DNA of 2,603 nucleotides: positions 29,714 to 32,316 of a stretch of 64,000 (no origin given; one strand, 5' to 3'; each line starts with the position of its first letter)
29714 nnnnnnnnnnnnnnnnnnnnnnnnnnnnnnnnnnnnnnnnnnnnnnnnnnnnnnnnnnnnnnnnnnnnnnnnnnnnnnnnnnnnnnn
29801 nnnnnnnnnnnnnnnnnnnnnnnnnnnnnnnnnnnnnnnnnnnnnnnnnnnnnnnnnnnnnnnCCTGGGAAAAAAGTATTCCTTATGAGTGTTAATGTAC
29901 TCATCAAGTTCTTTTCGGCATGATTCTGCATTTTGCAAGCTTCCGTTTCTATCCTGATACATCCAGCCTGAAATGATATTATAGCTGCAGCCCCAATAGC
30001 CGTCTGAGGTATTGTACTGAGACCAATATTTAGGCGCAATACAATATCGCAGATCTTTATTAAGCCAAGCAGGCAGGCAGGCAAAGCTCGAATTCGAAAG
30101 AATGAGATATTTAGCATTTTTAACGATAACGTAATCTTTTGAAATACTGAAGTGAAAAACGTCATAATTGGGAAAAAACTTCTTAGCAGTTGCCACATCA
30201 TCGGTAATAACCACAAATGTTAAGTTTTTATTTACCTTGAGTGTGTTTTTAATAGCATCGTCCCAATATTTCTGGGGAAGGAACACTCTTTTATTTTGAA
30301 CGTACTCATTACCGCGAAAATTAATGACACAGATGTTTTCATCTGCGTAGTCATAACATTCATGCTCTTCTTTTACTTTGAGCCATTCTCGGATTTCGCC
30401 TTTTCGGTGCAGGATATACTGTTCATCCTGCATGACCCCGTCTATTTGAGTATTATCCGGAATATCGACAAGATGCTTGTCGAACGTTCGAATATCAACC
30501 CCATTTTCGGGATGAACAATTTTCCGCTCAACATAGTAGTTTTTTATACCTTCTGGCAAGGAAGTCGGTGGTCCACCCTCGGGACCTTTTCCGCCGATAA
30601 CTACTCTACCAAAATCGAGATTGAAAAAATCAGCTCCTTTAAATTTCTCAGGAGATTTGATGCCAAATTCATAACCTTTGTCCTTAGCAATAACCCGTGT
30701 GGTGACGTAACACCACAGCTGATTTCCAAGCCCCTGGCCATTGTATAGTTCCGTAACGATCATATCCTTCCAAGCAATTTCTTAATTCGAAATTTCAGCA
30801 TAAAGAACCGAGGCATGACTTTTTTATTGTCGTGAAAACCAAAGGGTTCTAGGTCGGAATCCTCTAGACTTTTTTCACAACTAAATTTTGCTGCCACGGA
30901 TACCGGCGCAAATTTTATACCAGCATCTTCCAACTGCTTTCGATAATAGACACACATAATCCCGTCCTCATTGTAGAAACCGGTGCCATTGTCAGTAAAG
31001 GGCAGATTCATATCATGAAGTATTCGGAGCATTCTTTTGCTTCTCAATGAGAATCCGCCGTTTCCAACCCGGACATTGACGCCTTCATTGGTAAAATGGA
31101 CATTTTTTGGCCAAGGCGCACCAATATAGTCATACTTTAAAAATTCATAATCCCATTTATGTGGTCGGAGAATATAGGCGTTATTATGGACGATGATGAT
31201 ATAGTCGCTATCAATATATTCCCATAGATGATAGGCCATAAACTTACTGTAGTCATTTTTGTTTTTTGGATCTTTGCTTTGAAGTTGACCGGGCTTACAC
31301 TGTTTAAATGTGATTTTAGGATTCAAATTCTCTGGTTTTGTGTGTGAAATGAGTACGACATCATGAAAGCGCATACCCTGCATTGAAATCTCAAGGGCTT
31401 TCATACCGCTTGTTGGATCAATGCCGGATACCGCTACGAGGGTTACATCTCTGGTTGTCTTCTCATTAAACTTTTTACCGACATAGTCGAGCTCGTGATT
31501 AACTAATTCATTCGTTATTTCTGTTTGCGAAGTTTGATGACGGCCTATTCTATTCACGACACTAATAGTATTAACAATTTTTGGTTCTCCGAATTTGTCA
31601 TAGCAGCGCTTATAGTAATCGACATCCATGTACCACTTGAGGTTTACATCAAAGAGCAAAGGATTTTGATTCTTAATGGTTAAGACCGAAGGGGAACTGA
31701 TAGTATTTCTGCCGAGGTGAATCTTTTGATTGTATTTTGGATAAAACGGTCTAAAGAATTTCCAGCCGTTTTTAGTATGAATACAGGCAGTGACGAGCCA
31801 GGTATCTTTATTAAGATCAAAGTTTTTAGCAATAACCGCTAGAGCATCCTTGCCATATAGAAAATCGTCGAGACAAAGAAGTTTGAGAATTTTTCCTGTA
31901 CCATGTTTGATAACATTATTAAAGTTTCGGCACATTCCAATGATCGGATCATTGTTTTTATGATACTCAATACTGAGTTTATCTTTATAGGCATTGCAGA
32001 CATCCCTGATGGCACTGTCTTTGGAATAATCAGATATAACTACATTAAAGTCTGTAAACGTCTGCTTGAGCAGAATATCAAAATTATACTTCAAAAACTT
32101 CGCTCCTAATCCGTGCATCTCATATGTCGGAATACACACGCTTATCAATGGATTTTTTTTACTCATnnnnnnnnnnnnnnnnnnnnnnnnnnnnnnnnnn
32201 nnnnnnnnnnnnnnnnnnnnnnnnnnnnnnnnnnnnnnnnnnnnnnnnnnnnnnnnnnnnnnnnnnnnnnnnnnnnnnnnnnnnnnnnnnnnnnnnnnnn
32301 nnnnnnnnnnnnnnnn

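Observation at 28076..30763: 895-aa fusion of a GT11-like fucosyltransferase domain with a GT17-like (bisecting GlcNAc-transferase-type) domain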

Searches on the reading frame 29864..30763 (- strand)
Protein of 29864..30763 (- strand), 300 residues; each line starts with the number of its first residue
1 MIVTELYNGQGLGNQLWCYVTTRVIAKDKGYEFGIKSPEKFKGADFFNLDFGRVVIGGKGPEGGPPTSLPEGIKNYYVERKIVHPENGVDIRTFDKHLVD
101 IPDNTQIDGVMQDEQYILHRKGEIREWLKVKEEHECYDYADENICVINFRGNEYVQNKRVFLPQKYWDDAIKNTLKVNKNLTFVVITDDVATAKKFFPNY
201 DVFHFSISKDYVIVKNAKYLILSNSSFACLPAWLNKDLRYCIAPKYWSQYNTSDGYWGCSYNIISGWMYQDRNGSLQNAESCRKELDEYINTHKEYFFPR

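Call 13: search_protein_families(library=pfam, proteins=[window:29864-30763:-], max_evalue=10)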
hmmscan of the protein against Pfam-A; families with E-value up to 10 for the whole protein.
window:29864-30763:- (300 aa): 1 family
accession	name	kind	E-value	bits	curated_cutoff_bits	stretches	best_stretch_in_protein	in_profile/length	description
PF01531.22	Glyco_transf_11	-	0.00014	21.7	23.9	1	106-250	125-281/298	Glycosyl transferase family 11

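Call 37: find_related_loci(query=A3, collection=genome_contigs, flank=10000)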
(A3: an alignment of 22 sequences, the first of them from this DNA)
Query A3 (300 aa) in genome_contigs; peptide patterns used: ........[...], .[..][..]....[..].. (x = any residue, [..] = any of these).
406 stretches matched a pattern; 380 encode a relative of the query (tblastn E <= 1e-3); the best 80 are kept; 80 distinct loci.
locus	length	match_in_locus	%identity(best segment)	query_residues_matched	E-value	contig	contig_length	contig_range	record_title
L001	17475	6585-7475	73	1-297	5e-145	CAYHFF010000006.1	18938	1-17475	MAG TPA_asm: uncultured Candidatus Saccharibacteria bacterium isolate ERP119705_co13_209 genome assembly, contig: NODE_3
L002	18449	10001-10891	73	1-297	5e-143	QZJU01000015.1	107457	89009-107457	MAG: Candidatus Parcubacteria bacterium isolate SURF_31 contig-100_125_length_107457_read_count_18777470, whole genome s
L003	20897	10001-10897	69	1-299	5e-143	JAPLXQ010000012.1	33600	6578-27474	MAG: Candidatus Nomurabacteria bacterium isolate LacPavin_0818_WC45_MAG_33_35 LacPavin_0818_WC45_scaffold_275807, whole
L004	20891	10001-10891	68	1-297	1e-142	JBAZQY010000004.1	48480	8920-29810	MAG: Candidatus Paceibacterota bacterium isolate SO_2017_GW1_135 NODE_3596_length_48480_cov_2.572974_OW334_2017, whole g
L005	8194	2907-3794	67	2-297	2e-141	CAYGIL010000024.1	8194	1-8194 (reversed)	MAG TPA_asm: uncultured Candidatus Saccharibacteria bacterium isolate ERP113451_co3_28 genome assembly, contig: NODE_765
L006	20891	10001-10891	70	1-297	2e-138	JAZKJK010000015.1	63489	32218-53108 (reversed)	MAG: Patescibacteria group bacterium isolate ADI_DC_SW_02_SPN_11032020-bin106_1 DCSW02SPN_B106_1_000000000015, whole gen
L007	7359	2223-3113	66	1-297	4e-138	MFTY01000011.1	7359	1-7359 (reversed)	MAG: Candidatus Nomurabacteria bacterium RIFCSPHIGHO2_02_FULL_35_13 rifcsphigho2_02_scaffold_23578, whole genome shotgun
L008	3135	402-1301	70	1-300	4e-143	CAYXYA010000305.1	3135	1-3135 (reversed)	MAG TPA_asm: uncultured bacterium isolate SRP269290_co5_40 genome assembly, contig: NODE_26540_length_3135_cov_10.349351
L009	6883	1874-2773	65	1-299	1e-136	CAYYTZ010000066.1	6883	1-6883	MAG TPA_asm: uncultured Gammaproteobacteria bacterium isolate SRP011637_co1_72 genome assembly, contig: NODE_4496_length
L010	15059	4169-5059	65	1-297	1e-136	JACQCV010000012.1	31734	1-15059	MAG: Candidatus Vogelbacteria bacterium isolate NC_groundwater_977_Pr1_S-0.2um_41_15 Montesol18-Sp2_coassembly_scaffold_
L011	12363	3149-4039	69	1-297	3e-136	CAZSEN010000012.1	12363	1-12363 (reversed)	MAG TPA_asm: uncultured Candidatus Saccharibacteria bacterium isolate SRP269290_co3_995 genome assembly, contig: NODE_61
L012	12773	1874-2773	65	1-299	1e-136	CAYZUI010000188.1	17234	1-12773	MAG TPA_asm: uncultured Gammaproteobacteria bacterium isolate binchicken_co169_102 genome assembly, contig: k99_322119,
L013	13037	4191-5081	65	1-297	2e-136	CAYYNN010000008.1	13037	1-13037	MAG TPA_asm: uncultured Candidatus Saccharibacteria bacterium isolate SRP285395_co2_171 genome assembly, contig: NODE_74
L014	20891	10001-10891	73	1-297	8e-141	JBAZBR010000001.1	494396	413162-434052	MAG: Patescibacteria group bacterium isolate SO_2017_GW1_117 NODE_115_length_494396_cov_1.400511_OW334_2017, whole genom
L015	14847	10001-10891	68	1-297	2e-135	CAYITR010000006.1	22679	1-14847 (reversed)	MAG TPA_asm: uncultured Candidatus Saccharibacteria bacterium isolate ERP119705_co7_426 genome assembly, contig: NODE_18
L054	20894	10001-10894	56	1-298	3e-109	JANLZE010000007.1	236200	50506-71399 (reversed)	MAG: Thiobacillaceae bacterium isolate OTE_14_concoct_81 OTE_14_k141_4498, whole genome shotgun sequence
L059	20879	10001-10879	55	1-293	4e-104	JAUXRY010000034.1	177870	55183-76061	MAG: Thiobacillus sp. isolate C12_metabat.bin.19_sub C12_k141_703657, whole genome shotgun sequence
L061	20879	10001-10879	56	1-293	8e-104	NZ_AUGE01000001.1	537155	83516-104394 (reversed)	Citrifermentans bremense R1 K419DRAFT_scaffold00001.1_C, whole genome shotgun sequence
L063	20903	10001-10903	54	1-300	1e-102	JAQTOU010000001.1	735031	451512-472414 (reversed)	MAG: Elusimicrobiales bacterium isolate STB_10 NODE_14_length_735031_cov_7.094020_Sandtown_B, whole genome shotgun seque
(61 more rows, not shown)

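Call 38: search_solved_structures(query=A3, max_evalue=10, show_alignments=3)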
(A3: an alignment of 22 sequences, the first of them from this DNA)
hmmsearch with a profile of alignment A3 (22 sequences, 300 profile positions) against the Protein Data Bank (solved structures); distinct sequences matched with E-value up to 10: 0.

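Call 46: search_protein_families(library=pfam, proteins=[L059:1835-3670:+, L059:14869-15909:+, L059:15913-16854:+, L059:16854-18812:+, L061:5609-7477:+, L061:12779-13672:+, L063:11891-12925:+, L063:12903-13562:+, L061:8373-9989:+, L054:11911-12666:+], max_evalue=0.001)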
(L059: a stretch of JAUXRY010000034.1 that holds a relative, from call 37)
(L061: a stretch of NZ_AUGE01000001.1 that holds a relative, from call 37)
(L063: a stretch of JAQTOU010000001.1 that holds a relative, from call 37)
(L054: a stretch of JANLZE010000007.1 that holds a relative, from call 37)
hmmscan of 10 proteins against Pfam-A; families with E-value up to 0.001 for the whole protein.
L059:1835-3670:+ (611 aa): 4 families
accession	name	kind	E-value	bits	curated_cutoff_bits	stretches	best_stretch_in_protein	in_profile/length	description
PF00005.33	ABC_tran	-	5.9e-32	111.6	25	1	392-541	1-136/137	ABC transporter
PF00664.28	ABC_membrane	-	1.1e-08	35.5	28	1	97-298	42-242/274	ABC transporter transmembrane region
PF02463.25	SMC_N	-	1.9e-06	27.9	40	1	504-586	124-213/220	RecF/RecN/SMC N terminal domain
PF13555.12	AAA_29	-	1.1e-05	25.5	27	1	397-430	17-50/61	P-loop containing region of AAA domain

L059:14869-15909:+ (346 aa): 3 families
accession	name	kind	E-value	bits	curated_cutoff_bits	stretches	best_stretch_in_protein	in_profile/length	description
PF00535.33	Glycos_transf_2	-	3.2e-36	125.2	23.3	1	14-159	1-154/168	Glycosyl transferase family 2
PF13641.12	Glyco_tranf_2_3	-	5e-14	53.3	27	1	11-229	1-222/230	Glycosyltransferase like family 2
PF10111.15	Glyco_tranf_2_2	-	8.5e-11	42.3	27.3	1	14-113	1-104/276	Glycosyltransferase like family 2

L059:15913-16854:+ (313 aa): 3 families
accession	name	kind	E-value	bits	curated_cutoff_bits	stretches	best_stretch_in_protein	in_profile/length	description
PF00535.33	Glycos_transf_2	-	5.1e-30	105.1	23.3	1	7-125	1-122/168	Glycosyl transferase family 2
PF10111.15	Glyco_tranf_2_2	-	1.3e-14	54.8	27.3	1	7-174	1-181/276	Glycosyltransferase like family 2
PF13641.12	Glyco_tranf_2_3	-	4.9e-13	50.1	27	1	6-201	3-205/230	Glycosyltransferase like family 2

L059:16854-18812:+ (652 aa): 4 families
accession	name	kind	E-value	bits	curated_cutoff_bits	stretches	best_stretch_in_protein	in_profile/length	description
PF00733.27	Asn_synthase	-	1.5e-122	410.1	21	1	258-651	1-354/354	Asparagine synthase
PF13537.11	GATase_7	-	1.5e-39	135.3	25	1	48-177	1-122/123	Glutamine amidotransferase domain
PF13522.11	GATase_6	-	3.2e-39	134.4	27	1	31-172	1-130/130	Glutamine amidotransferase domain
PF02540.23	NAD_synthase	-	0.0008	19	21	0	257-334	3-79/242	NAD synthase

L061:5609-7477:+ (622 aa): 3 families
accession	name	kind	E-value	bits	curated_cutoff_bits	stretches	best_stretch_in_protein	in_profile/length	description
PF00005.33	ABC_tran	-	2.7e-31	109.4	25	1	403-553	2-137/137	ABC transporter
PF00664.28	ABC_membrane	-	4.9e-10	40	28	1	97-307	38-243/274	ABC transporter transmembrane region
PF02463.25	SMC_N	-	8.2e-06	25.8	40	0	467-592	135-208/220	RecF/RecN/SMC N terminal domain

L061:12779-13672:+ (297 aa): 4 families
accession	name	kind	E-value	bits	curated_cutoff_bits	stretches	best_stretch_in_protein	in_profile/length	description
PF08241.18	Methyltransf_11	-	1.4e-09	38.9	21.2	1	95-141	47-93/95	Methyltransferase domain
PF13649.12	Methyltransf_25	-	5e-06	27.5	27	1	96-139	52-97/97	Methyltransferase domain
PF08242.18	Methyltransf_12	-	9.4e-06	26.7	30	1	104-140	63-97/98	Methyltransferase domain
PF13489.12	Methyltransf_23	-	1.1e-05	25.7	27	1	47-144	13-117/164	Methyltransferase domain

L063:11891-12925:+ (344 aa): 1 family
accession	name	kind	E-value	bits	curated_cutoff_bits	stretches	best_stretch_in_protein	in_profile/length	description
PF04055.27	Radical_SAM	-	4e-15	56.8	29.5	1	41-137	1-108/166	Radical SAM superfamily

L063:12903-13562:+ (219 aa): 2 families
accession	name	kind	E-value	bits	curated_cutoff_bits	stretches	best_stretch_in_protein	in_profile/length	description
PF13489.12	Methyltransf_23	-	5.4e-07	29.9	27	1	50-182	25-162/164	Methyltransferase domain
PF13847.12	Methyltransf_31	-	0.00043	20.4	27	1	51-94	7-53/145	Methyltransferase domain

L061:8373-9989:+ (538 aa): 2 families
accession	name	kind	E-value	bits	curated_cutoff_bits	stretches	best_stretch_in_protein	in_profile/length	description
PF00535.33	Glycos_transf_2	-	1.9e-22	80.4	23.3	1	10-122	1-113/168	Glycosyl transferase family 2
PF18922.5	DUF5672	-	5.4e-11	42.8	24.4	1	395-526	31-164/164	Protein of unknown function (DUF5672)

L054:11911-12666:+ (251 aa): 1 family
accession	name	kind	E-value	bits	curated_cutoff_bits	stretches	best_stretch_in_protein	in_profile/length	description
PF13578.12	Methyltransf_24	-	2.6e-07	31.9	26.3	1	70-172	1-105/105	Methyltransferase domain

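Call 82: search_protein_families(library=pfam, proteins=[L061:429-1601:+, L061:15619-16680:+, L061:16741-17868:+, L061:17852-19102:+, L061:19099-20316:+, L054:18764-20155:+, L063:16378-17427:+, L063:17424-18566:+, L063:18563-20062:+, L063:136-1029:+], max_evalue=0.0001)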
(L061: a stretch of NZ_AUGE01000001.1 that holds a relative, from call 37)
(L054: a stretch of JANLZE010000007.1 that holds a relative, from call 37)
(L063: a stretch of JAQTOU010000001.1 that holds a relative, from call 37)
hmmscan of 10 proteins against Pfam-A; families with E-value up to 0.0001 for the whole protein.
L061:429-1601:+ (390 aa): 2 families
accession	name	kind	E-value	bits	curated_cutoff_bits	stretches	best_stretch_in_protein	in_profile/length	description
PF02706.20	Wzz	-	2.2e-13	50.7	25.5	1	10-107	1-89/91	Chain length determinant protein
PF13807.11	GNVR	-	8.8e-12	45.2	27.7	1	296-367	10-81/82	G-rich domain on putative tyrosine kinase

L061:15619-16680:+ (353 aa): 5 families
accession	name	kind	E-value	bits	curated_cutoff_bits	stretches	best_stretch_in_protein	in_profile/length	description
PF00535.33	Glycos_transf_2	-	4e-37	128.2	23.3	1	14-167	1-162/168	Glycosyl transferase family 2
PF13641.12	Glyco_tranf_2_3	-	1.7e-17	64.7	27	1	11-215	1-209/230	Glycosyltransferase like family 2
PF10111.15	Glyco_tranf_2_2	-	3.6e-12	46.8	27.3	1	14-215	1-223/276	Glycosyltransferase like family 2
PF13632.12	Glyco_trans_2_3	-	9.6e-06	26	27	1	93-223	1-136/198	Glycosyl transferase family group 2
PF13704.12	Glyco_tranf_2_4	-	6.4e-05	23.8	27.5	0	23-103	4-84/98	Glycosyl transferase family 2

L061:16741-17868:+ (375 aa): 0 families

L061:17852-19102:+ (416 aa): 4 families
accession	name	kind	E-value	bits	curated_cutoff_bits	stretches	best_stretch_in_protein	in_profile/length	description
PF00534.26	Glycos_transf_1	-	2.9e-22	79.5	26.4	1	248-390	18-171/172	Glycosyl transferases group 1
PF13692.12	Glyco_trans_1_4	-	9.3e-21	75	27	1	248-374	4-139/142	Glycosyl transferases group 1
PF13439.12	Glyco_transf_4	-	6.9e-10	39.6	28.5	1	25-235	2-169/170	Glycosyltransferase Family 4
PF13524.12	Glyco_trans_1_2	-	5.1e-05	23.7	25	1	295-393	31-130/144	Glycosyl transferase-like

L061:19099-20316:+ (405 aa): 2 families
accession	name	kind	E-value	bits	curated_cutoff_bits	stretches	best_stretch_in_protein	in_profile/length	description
PF00534.26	Glycos_transf_1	-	1.2e-26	93.7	26.4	1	211-377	4-172/172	Glycosyl transferases group 1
PF13692.12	Glyco_trans_1_4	-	3.2e-20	73.3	27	1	224-363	3-142/142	Glycosyl transferases group 1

L054:18764-20155:+ (463 aa): 1 family
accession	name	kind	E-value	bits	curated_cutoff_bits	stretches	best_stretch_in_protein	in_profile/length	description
PF04932.20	Wzy_C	-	2.1e-16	60.5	31.7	1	224-390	2-149/149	O-Antigen ligase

L063:16378-17427:+ (349 aa): 3 families
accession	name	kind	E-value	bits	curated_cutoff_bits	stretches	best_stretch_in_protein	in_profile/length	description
PF00535.33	Glycos_transf_2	-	7.7e-36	124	23.3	1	20-179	1-158/168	Glycosyl transferase family 2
PF13641.12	Glyco_tranf_2_3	-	4.8e-15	56.6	27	1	17-214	1-208/230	Glycosyltransferase like family 2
PF10111.15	Glyco_tranf_2_2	-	5.9e-11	42.8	27.3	1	30-244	13-241/276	Glycosyltransferase like family 2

L063:17424-18566:+ (380 aa): 4 families
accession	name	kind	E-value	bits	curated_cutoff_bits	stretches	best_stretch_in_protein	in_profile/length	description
PF00534.26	Glycos_transf_1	-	5.9e-20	71.9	26.4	1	191-350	15-170/172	Glycosyl transferases group 1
PF13692.12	Glyco_trans_1_4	-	4e-14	53.5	27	1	195-335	5-140/142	Glycosyl transferases group 1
PF13439.12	Glyco_transf_4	-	8e-11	42.7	28.5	1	52-174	40-167/170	Glycosyltransferase Family 4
PF13524.12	Glyco_trans_1_2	-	5e-05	23.7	25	0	256-360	29-137/144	Glycosyl transferase-like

L063:18563-20062:+ (499 aa): 0 families

L063:136-1029:+ (297 aa): 4 families
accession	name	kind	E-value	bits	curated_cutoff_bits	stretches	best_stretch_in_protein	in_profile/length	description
PF01050.24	MannoseP_isomer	-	1.1e-52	177.5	23.6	1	175-289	2-116/116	Mannose-6-phosphate isomerase C-terminal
PF22640.1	ManC_GMP_beta-helix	-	6.2e-19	68.1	27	1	117-171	1-55/55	MannoseP isomerase/GMP-like beta-helix domain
PF00483.29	NTP_transferase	-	3.2e-15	56.8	21.2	1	3-107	156-240/245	Nucleotidyl transferase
PF07883.17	Cupin_2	-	1.4e-10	41.2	27.2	1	207-273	4-69/70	Cupin domain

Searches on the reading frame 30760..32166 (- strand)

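Call 6: search_protein_families(library=pfam, proteins=[window:30760-32166:-], max_evalue=0.001)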
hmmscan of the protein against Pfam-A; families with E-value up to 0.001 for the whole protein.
window:30760-32166:- (468 aa): 2 families
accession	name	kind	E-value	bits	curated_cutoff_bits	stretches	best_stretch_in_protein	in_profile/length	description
PF18922.5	DUF5672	-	9.5e-25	87.6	24.4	1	301-445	13-164/164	Protein of unknown function (DUF5672)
PF00535.33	Glycos_transf_2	-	8.2e-06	26.3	23.3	1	9-142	1-129/168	Glycosyl transferase family 2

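Call 7: search_protein_families(library=ncbifam, proteins=[window:30760-32166:-], max_evalue=0.01)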
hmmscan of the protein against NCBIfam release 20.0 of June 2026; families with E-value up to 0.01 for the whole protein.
window:30760-32166:- (468 aa): 5 families
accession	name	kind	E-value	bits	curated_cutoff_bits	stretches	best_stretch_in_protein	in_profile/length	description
NF050050.1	ProtGlycPglI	equivalog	1.8e-08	34.1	500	1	6-134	2-125/306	GalNAc(5)-diNAcBac-PP-undecaprenol beta-1,3-glucosyltransferase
NF007453.0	PRK10018.1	equivalog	4.2e-08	33.2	382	1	1-212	1-213/280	colanic acid biosynthesis glycosyltransferase WcaA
TIGR04017.1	WcaA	equivalog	1e-07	31.9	495.75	1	3-211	2-211/279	colanic acid biosynthesis glycosyltransferase WcaA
NF047683.1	TeichurnBiosyTuaG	equivalog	0.00051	19.8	400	1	1-102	1-98/252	teichuronic acid biosynthesis protein TuaG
NF007482.0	PRK10073.1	equivalog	0.0023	17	423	1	1-113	1-110/334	glycosyltransferase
